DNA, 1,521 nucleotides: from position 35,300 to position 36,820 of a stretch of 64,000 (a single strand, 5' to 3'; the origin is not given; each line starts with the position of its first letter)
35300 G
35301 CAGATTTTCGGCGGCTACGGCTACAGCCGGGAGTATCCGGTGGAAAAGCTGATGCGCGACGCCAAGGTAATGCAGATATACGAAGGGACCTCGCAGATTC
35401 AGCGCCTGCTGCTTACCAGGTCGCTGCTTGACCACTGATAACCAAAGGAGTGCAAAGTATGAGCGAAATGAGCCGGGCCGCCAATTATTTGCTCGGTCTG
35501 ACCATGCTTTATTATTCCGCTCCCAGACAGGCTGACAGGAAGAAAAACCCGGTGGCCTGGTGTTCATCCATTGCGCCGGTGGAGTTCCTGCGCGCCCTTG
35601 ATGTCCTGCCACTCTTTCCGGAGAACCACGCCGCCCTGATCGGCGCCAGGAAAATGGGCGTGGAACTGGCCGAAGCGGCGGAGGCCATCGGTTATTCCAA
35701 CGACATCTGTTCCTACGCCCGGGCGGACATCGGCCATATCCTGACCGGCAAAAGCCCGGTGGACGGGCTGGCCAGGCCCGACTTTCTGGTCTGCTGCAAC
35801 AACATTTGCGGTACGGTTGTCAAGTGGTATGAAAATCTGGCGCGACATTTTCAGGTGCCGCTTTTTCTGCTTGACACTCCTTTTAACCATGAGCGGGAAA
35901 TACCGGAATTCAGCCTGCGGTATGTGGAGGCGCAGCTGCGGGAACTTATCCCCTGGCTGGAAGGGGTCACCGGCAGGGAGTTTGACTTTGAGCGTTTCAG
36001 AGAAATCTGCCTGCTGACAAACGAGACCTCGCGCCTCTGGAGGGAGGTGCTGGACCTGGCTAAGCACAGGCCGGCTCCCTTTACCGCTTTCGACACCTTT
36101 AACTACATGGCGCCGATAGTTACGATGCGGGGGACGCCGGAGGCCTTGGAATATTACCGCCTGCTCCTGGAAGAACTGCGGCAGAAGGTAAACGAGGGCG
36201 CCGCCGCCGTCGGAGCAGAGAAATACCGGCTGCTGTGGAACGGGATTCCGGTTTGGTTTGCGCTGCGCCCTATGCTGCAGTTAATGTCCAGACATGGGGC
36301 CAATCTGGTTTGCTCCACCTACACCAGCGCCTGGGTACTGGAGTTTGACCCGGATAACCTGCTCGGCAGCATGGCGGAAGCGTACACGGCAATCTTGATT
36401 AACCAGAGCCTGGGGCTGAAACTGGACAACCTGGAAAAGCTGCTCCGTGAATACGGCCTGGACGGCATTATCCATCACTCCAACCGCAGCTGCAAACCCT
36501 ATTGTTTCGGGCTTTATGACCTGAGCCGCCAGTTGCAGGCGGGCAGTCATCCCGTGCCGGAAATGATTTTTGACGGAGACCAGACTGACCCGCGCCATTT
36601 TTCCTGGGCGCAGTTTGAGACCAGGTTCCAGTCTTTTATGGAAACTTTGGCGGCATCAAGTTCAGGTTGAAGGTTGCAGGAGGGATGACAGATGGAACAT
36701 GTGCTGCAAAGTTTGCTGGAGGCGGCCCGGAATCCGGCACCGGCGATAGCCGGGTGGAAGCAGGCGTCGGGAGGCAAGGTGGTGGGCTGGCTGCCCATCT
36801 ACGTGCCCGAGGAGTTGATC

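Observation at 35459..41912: Two different ketyl-radical dehydratase systems in one operon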

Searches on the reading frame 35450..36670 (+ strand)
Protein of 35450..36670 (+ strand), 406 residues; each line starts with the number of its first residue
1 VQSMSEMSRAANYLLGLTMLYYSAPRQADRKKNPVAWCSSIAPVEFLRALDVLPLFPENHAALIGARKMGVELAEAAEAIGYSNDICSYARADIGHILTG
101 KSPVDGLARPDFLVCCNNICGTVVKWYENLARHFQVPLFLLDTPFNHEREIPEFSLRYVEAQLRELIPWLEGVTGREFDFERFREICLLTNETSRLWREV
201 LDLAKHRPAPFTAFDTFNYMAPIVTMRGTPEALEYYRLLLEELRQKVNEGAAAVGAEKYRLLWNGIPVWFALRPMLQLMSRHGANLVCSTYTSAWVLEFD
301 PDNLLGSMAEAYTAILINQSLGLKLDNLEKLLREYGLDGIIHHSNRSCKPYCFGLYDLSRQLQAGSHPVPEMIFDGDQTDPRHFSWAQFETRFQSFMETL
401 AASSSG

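Call 3: search_protein_families(library=pfam, proteins=[window:35450-36670:+])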
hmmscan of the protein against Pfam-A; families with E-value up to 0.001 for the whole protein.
window:35450-36670:+ (406 aa): 1 family
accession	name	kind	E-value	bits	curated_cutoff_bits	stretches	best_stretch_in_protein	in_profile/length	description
PF06050.19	HGD-D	-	1.2e-83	282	28.4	1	41-400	3-342/342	2-hydroxyglutaryl-CoA dehydratase, D-component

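Call 5: search_protein_families(library=ncbifam, proteins=[window:35450-36670:+], max_evalue=0.00001)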
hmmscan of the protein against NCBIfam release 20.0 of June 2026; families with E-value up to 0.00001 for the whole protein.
window:35450-36670:+ (406 aa): 4 families
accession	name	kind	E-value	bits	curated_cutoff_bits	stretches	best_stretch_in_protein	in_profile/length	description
NF052455.1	HyiscapDhHadB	equivalog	6.7e-110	367.4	750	1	16-400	10-394/398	(R)-2-hydroxyisocaproyl-CoA dehydratase subunit alpha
TIGR02260.1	benz_CoA_red_B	equivalog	5.2e-54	183.5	486.55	1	45-398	43-411/413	benzoyl-CoA reductase subunit B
TIGR03191.1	benz_CoA_bzdO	equivalog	4.6e-37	128.2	448.6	2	36-295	38-295/430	benzoyl-CoA reductase, bzd-type, subunit O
NF040772.1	double_cubane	equivalog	3.3e-23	82.3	350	1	82-400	60-372/372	double-cubane-cluster-containing anaerobic reductase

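Call 11: search_solved_structures(query=window:35450-36670:+, show_alignments=1)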
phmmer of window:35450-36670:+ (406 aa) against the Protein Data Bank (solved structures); distinct sequences matched with E-value up to 0.001: 5.
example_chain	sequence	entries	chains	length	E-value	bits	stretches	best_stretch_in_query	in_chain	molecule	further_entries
3o3m_A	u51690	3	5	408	2.4e-90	306.6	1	10-400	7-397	alpha subunit 2-hydroxyisocaproyl-CoA dehydratase | alpha-subunit 2-hydroxyisocaproyl-CoA dehydratase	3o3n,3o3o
9g87_A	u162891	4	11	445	8.2e-42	146.8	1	32-401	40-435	3-methylbenzoyl-CoA reductase beta subunit MbdO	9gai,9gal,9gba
8s02_A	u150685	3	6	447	1.7e-38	135.8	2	30-306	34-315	BzdO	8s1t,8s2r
7yyl_C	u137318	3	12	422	5.6e-11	45.2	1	118-399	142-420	Dehydratase family protein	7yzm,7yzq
6eno_A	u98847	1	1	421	7.1e-11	44.9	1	118-399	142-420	Dehydratase family protein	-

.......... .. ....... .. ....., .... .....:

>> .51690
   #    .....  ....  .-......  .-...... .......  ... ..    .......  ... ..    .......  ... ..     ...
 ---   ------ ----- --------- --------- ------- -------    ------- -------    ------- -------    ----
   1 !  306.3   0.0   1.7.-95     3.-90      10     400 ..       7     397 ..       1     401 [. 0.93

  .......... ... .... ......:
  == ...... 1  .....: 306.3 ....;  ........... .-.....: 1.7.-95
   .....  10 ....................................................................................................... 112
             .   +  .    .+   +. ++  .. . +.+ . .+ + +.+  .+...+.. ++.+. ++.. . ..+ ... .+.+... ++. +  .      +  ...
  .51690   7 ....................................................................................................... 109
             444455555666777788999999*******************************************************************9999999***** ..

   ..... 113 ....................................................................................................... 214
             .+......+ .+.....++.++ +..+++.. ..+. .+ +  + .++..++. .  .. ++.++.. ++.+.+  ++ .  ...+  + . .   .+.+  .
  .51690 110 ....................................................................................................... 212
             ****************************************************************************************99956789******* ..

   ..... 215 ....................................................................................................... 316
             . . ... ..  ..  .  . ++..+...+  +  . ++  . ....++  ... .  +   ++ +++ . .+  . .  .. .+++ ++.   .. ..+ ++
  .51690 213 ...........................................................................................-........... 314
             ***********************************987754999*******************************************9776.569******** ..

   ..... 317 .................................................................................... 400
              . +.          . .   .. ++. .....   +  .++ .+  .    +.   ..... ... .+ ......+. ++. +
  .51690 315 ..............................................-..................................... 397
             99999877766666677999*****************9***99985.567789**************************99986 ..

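Call 13: find_related_loci(query=window:35450-36670:+, collection=genome_contigs, flank=10000)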
Query window:35450-36670:+ (406 aa) in genome_contigs; peptide patterns used: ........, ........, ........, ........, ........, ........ (x = any residue, [..] = any of these).
83 stretches matched a pattern; 11 encode a relative of the query (tblastn E <= 1e-3); 11 distinct loci.
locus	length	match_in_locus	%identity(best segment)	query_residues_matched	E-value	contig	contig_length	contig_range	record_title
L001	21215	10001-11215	85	1-405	0e+0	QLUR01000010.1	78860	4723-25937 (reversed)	MAG: Bacillota bacterium isolate HKB214 DDT21_10, whole genome shotgun sequence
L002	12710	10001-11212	84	2-405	0e+0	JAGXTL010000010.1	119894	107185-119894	MAG: Dethiobacter sp. isolate CROMO_SB3 c_000000005678, whole genome shotgun sequence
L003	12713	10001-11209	83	1-403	0e+0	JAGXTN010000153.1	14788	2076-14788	MAG: Dethiobacter sp. isolate CROMO_SB6 c_000000010249, whole genome shotgun sequence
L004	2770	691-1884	84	4-401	0e+0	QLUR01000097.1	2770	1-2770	MAG: Bacillota bacterium isolate HKB214 DDT21_97, whole genome shotgun sequence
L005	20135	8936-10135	71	1-400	0e+0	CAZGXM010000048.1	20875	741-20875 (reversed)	MAG TPA_asm: uncultured Thermoanaerobacteraceae bacterium isolate SRP216583_co2_239 genome assembly, contig: NODE_1766_l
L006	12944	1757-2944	67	7-402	0e+0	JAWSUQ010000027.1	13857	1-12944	MAG: Bacillota bacterium isolate B4G8CH4-15 NODE_27_length_13857_cov_2.786067, whole genome shotgun sequence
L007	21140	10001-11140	43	21-400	8e-111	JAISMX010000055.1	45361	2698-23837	MAG: Eubacteriales Family XIII. Incertae Sedis bacterium isolate Im510_bin58 k119_599739, whole genome shotgun sequence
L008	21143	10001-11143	43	21-400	5e-107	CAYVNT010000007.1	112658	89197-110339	MAG TPA_asm: uncultured Ruminiclostridium sp. isolate SRP242652_co1_128 genome assembly, contig: NODE_138_length_112658_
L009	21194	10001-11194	42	6-402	3e-111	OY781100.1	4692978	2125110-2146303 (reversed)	MAG: Anaerovoracaceae bacterium isolate d0a44124-bd0d-43a8-b654-cc1806fddd19 genome assembly, chromosome: 1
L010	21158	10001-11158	38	17-402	1e-82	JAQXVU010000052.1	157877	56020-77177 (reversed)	MAG: Eggerthellales bacterium isolate SUG1568 k141_909765, whole genome shotgun sequence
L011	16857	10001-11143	36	22-402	1e-74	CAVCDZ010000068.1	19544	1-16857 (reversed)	Oscillibacter sp. MSJ-31 isolate E07146-L1_cleanbin_000005 genome assembly, contig: Spades_E07146-L1_contig_1350, whole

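Call 20: search_protein_families(library=pfam, proteins=[L001:14241-16148:+, L001:16414-17058:+, L001:17074-18237:+, L001:18480-19712:+, L001:19867-21213:+, L005:15115-15726:+, L005:397-1596:+, L005:1649-2080:+, L005:6985-8910:+, L005:12479-13351:+], max_evalue=0.00001)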
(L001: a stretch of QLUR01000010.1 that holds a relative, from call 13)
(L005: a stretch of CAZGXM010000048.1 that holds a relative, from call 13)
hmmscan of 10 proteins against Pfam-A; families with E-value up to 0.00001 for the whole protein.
L001:14241-16148:+ (635 aa): 2 families
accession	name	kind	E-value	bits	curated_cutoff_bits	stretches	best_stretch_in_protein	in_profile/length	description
PF01314.23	AFOR_C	-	1.1e-111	374.2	27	1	232-622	2-385/385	Aldehyde ferredoxin oxidoreductase, domains 2 & 3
PF02730.20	AFOR_N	-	1.6e-69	234.1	29.8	1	13-218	1-199/199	Aldehyde ferredoxin oxidoreductase, N-terminal domain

L001:16414-17058:+ (214 aa): 1 family
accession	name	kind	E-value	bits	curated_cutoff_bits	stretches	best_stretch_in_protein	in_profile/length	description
PF02036.22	SCP2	-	8.9e-12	45.7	21.3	1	69-169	3-94/101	SCP-2 sterol transfer family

L001:17074-18237:+ (387 aa): 3 families
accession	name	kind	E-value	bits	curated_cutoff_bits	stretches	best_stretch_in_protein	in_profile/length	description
PF25137.1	ADH_Fe_C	-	8.1e-51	172.9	27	1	191-387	1-194/194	Fe-containing alcohol dehydrogenase family, C-terminal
PF00465.25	Fe-ADH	-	7.2e-46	156.3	31.3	1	14-180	1-168/168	Iron-containing alcohol dehydrogenase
PF13685.12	Fe-ADH_2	-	9.1e-09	35.9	28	1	19-113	2-96/149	Iron-containing alcohol dehydrogenase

L001:18480-19712:+ (410 aa): 4 families
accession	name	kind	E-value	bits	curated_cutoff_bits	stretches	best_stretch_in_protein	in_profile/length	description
PF00108.29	Thiolase_N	-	3e-78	263.2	26.4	1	26-279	2-259/260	Thiolase, N-terminal domain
PF02803.24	Thiolase_C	-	2.4e-44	150.3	27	1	287-409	1-123/123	Thiolase, C-terminal domain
PF22691.2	Thiolase_C_1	-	3.6e-06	27.2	28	0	313-350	23-60/144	Thiolase C-terminal domain-like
PF00109.32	ketoacyl-synt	-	3.8e-06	27.1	20.8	0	96-138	163-205/252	Beta-ketoacyl synthase, N-terminal domain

L001:19867-21213:+ (449 aa): 4 families
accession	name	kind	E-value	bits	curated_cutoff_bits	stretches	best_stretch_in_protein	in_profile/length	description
PF06506.16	PrpR_N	-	4.1e-34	118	29.1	1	56-223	4-165/167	Propionate catabolism activator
PF00158.32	Sigma54_activat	-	2.1e-33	115.8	20.2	1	358-448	1-90/168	Sigma-54 interaction domain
PF00989.32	PAS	-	7.1e-07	29.7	22.6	1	232-278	3-49/113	PAS fold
PF14532.12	Sigma54_activ_2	-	8.3e-07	29.8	25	1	361-425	3-67/138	Sigma-54 interaction domain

L005:15115-15726:+ (203 aa): 2 families
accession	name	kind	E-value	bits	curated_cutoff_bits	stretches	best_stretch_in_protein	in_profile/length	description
PF00881.29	Nitroreductase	-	5.9e-36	124.6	23.5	1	7-182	1-167/167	Nitroreductase family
PF14512.11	TM1586_NiRdase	-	1.3e-19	71.1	27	1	137-198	88-148/215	Putative TM nitroreductase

L005:397-1596:+ (399 aa): 1 family
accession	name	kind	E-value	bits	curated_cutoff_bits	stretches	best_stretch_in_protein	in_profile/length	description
PF00753.33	Lactamase_B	-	7.3e-22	78.7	22.7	1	100-304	7-196/196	Metallo-beta-lactamase superfamily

L005:1649-2080:+ (143 aa): 1 family
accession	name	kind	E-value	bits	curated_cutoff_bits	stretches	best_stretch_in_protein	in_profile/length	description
PF12806.12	Acyl-CoA_dh_C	-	2.9e-25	89.3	30.3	1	10-139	1-124/124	Acetyl-CoA dehydrogenase C-terminal like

L005:6985-8910:+ (641 aa): 3 families
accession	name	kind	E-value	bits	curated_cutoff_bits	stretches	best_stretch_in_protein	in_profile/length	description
PF13382.11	Adenine_deam_C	-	2.4e-44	151.2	27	1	471-628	6-163/169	Adenine deaminase C-terminal domain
PF01979.26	Amidohydro_1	-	1.6e-19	70.8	25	1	126-412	1-345/345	Amidohydrolase family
PF07969.17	Amidohydro_3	-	2.8e-14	53.9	29.7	1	257-413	309-472/472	Amidohydrolase family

L005:12479-13351:+ (290 aa): 2 families
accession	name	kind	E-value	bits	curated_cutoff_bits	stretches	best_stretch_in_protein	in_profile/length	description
PF02737.24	3HCDH_N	-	8.6e-59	198.9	22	1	10-188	2-178/180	3-hydroxyacyl-CoA dehydrogenase, NAD binding domain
PF00725.27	3HCDH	-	2.5e-26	92.4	22.1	1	192-288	1-97/97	3-hydroxyacyl-CoA dehydrogenase, C-terminal domain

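Call 29: find_homologous_proteins(query=window:35450-36670:+, max_evalue=1e-20)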
Query window:35450-36670:+ (406 aa): 3105 proteins with E <= 1e-20 among 8000 candidates; the best 120 are listed.
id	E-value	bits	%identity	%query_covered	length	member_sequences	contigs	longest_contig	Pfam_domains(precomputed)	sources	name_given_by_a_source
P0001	4.7e-251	851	90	99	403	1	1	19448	PF06050.20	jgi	-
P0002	4.5e-250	848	90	99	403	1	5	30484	PF06050.20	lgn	-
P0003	7.2e-239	811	84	98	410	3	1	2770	PF06050.20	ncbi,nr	ncbi:MAG: (R)-phenyllactyl-CoA dehydratase alpha subunit [Syntrophomonadaceae bacterium]|nr:(R)-phen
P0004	3.0e-237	805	85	98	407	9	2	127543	PF06050.20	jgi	jgi:benzoyl-CoA reductase/2-hydroxyglutaryl-CoA dehydratase subunit BcrC/BadD/HgdB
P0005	2.0e-234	796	84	99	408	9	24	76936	PF06050.20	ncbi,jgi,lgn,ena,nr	ncbi:MAG: 2-hydroxyacyl-CoA dehydratase family protein [Firmicutes bacterium]|jgi:bcr-type benzoyl-C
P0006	7.9e-231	784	82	99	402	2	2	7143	PF06050.20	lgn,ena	-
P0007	9.5e-203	692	72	98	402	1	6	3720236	PF06050.20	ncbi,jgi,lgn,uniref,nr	ncbi:2-hydroxyacyl-CoA dehydratase family protein [Metallumcola ferriviriculae]|uniref:2-hydroxyacyl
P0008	2.2e-199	681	72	98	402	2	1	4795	PF06050.20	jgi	-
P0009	7.8e-198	675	70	99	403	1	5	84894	PF06050.20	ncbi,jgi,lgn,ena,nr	ncbi:MAG: 2-hydroxyacyl-CoA dehydratase [Dethiobacter sp.]|jgi:benzoyl-CoA reductase/2-hydroxyglutar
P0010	4.0e-193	660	68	99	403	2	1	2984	PF06050.20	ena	-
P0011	1.4e-192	658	69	98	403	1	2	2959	PF06050.20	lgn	-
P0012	1.1e-187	642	69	97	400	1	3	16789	PF06050.20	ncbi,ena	-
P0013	9.6e-187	639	68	97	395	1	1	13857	PF06050.20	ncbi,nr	ncbi:MAG: 2-hydroxyacyl-CoA dehydratase family protein [Bacillota bacterium]|nr:2-hydroxyacyl-CoA de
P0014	3.5e-185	634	65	98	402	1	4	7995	PF06050.20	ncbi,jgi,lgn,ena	-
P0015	3.8e-169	581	63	98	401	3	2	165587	PF06050.20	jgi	-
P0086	4.6e-123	429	48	98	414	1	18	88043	PF06050.20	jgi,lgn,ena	jgi:bcr-type benzoyl-CoA reductase subunit B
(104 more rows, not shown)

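Call 30: find_encoding_contigs(protein=P0007, flank=10000, max_places=1)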
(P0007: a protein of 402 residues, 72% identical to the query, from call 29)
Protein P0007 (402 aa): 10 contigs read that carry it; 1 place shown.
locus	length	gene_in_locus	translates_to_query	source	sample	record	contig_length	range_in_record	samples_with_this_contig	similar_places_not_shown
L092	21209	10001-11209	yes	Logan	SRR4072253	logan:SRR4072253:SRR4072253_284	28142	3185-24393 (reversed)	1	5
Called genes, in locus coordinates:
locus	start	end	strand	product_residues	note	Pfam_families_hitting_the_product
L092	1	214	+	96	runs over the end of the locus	PF03992:ABM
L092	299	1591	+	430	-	PF04015:DUF362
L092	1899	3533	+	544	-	PF00501:AMP-binding, PF13193:AMP-binding_C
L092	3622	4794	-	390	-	PF00108:Thiolase_N, PF02803:Thiolase_C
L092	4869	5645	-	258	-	PF00378:ECH_1, PF16113:ECH_2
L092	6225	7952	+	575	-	PF00664:ABC_membrane, PF00005:ABC_tran, PF02463:SMC_N (weak)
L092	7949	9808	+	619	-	PF00664:ABC_membrane, PF00005:ABC_tran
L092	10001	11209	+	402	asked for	PF06050:HGD-D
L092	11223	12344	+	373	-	PF06050:HGD-D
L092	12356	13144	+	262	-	PF01869:BcrAD_BadFG, PF22521:HypF_C_2 (faint)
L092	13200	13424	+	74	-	PF09413:DUF2007 (weak)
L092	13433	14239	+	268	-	PF00949:Peptidase_S7, PF00089:Trypsin (weak), PF13365:Trypsin_2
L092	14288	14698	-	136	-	PF07883:Cupin_2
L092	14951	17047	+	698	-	PF13188:PAS_8 (faint), PF08447:PAS_3 (weak), PF08448:PAS_4, PF13426:PAS_9, PF00989:PAS, PF13426:PAS_9, PF00990:GGDEF, PF00563:EAL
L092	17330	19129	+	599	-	PF00672:HAMP, PF00015:MCPsignal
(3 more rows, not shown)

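Call 31: find_encoding_contigs(protein=P0086, flank=10000, max_places=2)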
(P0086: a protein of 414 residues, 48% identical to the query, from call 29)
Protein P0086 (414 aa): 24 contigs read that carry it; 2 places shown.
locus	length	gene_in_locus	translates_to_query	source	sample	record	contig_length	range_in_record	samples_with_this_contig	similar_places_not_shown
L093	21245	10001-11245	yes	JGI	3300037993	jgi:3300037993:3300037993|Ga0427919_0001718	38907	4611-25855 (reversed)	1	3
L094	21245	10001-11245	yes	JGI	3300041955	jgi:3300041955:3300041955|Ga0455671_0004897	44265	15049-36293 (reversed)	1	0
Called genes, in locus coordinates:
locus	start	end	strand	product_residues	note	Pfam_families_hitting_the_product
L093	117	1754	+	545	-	PF01855:POR_N, PF02775:TPP_enzyme_C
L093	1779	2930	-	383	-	PF00155:Aminotran_1_2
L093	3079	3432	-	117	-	-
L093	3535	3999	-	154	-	PF02525:Flavodoxin_2 (weak), PF03358:FMN_red (weak), PF00258:Flavodoxin_1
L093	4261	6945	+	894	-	PF01571:GCV_T, PF00464:SHMT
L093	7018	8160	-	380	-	PF00149:Metallophos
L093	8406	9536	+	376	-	PF06050:HGD-D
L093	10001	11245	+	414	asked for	PF06050:HGD-D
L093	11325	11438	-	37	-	-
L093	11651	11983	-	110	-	PF09719:C_GCAxxG_C_C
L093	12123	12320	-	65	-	-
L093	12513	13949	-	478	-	PF02629:CoA_binding, PF13380:CoA_binding_2, PF13607:Succ_CoA_lig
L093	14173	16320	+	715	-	PF05226:CHASE2, PF00211:Guanylate_cyc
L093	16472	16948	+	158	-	PF08239:SH3_3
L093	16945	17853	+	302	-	PF01435:Peptidase_M48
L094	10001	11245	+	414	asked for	PF06050:HGD-D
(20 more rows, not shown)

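Call 32: find_encoding_contigs(protein=P0002, flank=10000, max_places=1)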
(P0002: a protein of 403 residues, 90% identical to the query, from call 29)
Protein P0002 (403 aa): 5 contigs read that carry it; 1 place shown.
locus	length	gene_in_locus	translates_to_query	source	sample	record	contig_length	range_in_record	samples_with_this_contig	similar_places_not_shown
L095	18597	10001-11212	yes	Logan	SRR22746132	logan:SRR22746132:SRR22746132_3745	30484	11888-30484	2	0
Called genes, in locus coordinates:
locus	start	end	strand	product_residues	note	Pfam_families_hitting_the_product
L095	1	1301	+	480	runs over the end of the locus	PF11794:HpaB_N, PF03241:HpaB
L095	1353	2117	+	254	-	PF23441:SDR, PF00106:adh_short, PF08659:KR, PF13561:adh_short_C2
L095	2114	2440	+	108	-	-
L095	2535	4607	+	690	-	PF00571:CBS, PF00989:PAS, PF00989:PAS, PF08448:PAS_4, PF13426:PAS_9, PF00158:Sigma54_activat, PF14532:Sigma54_activ_2, PF25601:AAA_lid_14, +5 more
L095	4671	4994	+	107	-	PF27236:AF_0334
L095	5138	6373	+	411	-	PF02771:Acyl-CoA_dh_N, PF02770:Acyl-CoA_dh_M, PF00441:Acyl-CoA_dh_1, PF08028:Acyl-CoA_dh_2, PF22924:ACOX_C_alpha1 (weak)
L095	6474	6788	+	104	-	PF14864:Alkyl_sulf_C (weak), PF02036:SCP2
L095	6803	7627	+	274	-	PF00106:adh_short (weak), PF08659:KR, PF00106:adh_short, PF13561:adh_short_C2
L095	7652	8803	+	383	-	PF00108:Thiolase_N, PF00109:ketoacyl-synt (weak), PF02803:Thiolase_C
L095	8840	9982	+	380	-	PF02771:Acyl-CoA_dh_N, PF02770:Acyl-CoA_dh_M, PF00441:Acyl-CoA_dh_1, PF08028:Acyl-CoA_dh_2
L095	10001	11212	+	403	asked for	PF06050:HGD-D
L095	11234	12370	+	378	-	PF06050:HGD-D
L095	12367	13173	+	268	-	PF01869:BcrAD_BadFG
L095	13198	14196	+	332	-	PF00753:Lactamase_B, PF12706:Lactamase_B_2 (faint)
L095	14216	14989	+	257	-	PF00378:ECH_1, PF16113:ECH_2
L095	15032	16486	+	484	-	PF11794:HpaB_N, PF03241:HpaB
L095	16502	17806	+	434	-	PF04015:DUF362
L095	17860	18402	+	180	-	PF25087:GMPPB_C (faint), PF00132:Hexapep (weak)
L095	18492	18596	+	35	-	?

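Call 33: find_encoding_contigs(protein=P0004, flank=10000, max_places=1)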
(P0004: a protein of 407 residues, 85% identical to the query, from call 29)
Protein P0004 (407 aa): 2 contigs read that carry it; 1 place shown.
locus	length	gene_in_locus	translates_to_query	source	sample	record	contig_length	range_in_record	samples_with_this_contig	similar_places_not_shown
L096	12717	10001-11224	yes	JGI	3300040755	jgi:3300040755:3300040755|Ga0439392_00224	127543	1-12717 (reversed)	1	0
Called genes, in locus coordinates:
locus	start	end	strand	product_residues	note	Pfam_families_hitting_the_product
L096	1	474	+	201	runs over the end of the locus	PF01330:RuvA_N, PF00633:HHH (faint), PF14520:HHH_5, PF21176:RecR_HhH (faint), PF07499:RuvA_C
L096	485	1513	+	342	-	PF01078:Mg_chelatase (faint), PF05496:RuvB_N, PF00004:AAA, PF07728:AAA_5, PF17864:AAA_lid_4, PF05491:WHD_RuvB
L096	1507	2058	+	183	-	PF02677:QueH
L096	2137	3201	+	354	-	PF01702:TGT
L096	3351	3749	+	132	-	PF12670:DUF3792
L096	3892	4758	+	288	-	PF01545:Cation_efflux, PF16916:ZT_dimer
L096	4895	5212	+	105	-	PF14864:Alkyl_sulf_C (weak), PF02036:SCP2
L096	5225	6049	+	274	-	PF00106:adh_short (weak), PF08659:KR, PF00106:adh_short, PF13561:adh_short_C2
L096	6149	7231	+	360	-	PF00108:Thiolase_N, PF00109:ketoacyl-synt (weak), PF02803:Thiolase_C, PF22691:Thiolase_C_1 (faint)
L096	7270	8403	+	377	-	PF02771:Acyl-CoA_dh_N, PF02770:Acyl-CoA_dh_M, PF00441:Acyl-CoA_dh_1, PF08028:Acyl-CoA_dh_2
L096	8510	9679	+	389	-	PF00108:Thiolase_N, PF00109:ketoacyl-synt (faint), PF22691:Thiolase_C_1 (faint), PF02803:Thiolase_C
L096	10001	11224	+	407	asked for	PF06050:HGD-D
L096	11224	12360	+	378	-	PF06050:HGD-D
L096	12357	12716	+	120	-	?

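Call 34: find_encoding_contigs(protein=P0009, flank=10000, max_places=1)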
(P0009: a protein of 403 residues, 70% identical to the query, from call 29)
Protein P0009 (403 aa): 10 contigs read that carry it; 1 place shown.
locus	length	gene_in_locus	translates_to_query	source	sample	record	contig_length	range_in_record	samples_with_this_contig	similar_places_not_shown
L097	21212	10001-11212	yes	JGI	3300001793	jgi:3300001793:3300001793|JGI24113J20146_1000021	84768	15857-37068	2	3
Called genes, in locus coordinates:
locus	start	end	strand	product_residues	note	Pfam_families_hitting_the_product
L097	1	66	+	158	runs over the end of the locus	PF01314:AFOR_C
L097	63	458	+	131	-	PF00501:AMP-binding (weak)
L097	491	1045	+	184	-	PF00501:AMP-binding (weak), PF13193:AMP-binding_C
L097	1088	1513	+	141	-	PF02036:SCP2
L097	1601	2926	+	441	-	PF04015:DUF362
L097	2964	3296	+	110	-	PF07883:Cupin_2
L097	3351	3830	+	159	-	PF12867:DinB_2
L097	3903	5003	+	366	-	PF00795:CN_hydrolase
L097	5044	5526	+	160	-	PF13302:Acetyltransf_3 (weak), PF13420:Acetyltransf_4, PF00583:Acetyltransf_1, PF13508:Acetyltransf_7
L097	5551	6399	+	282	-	PF00378:ECH_1, PF16113:ECH_2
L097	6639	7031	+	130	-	-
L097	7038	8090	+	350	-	PF09992:NAGPA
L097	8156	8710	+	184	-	PF00389:2-Hacid_dh, PF02826:2-Hacid_dh_C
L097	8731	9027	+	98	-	PF13649:Methyltransf_25 (weak)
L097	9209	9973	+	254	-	PF23441:SDR (weak), PF00106:adh_short, PF08659:KR, PF13561:adh_short_C2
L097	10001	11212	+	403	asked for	PF06050:HGD-D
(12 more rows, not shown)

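Call 40: search_protein_families(library=pfam, proteins=[L095:2114-2440:+], max_evalue=0.0001)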
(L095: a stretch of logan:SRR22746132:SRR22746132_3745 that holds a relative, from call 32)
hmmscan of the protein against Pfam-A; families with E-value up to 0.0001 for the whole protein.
L095:2114-2440:+ (108 aa): 0 families
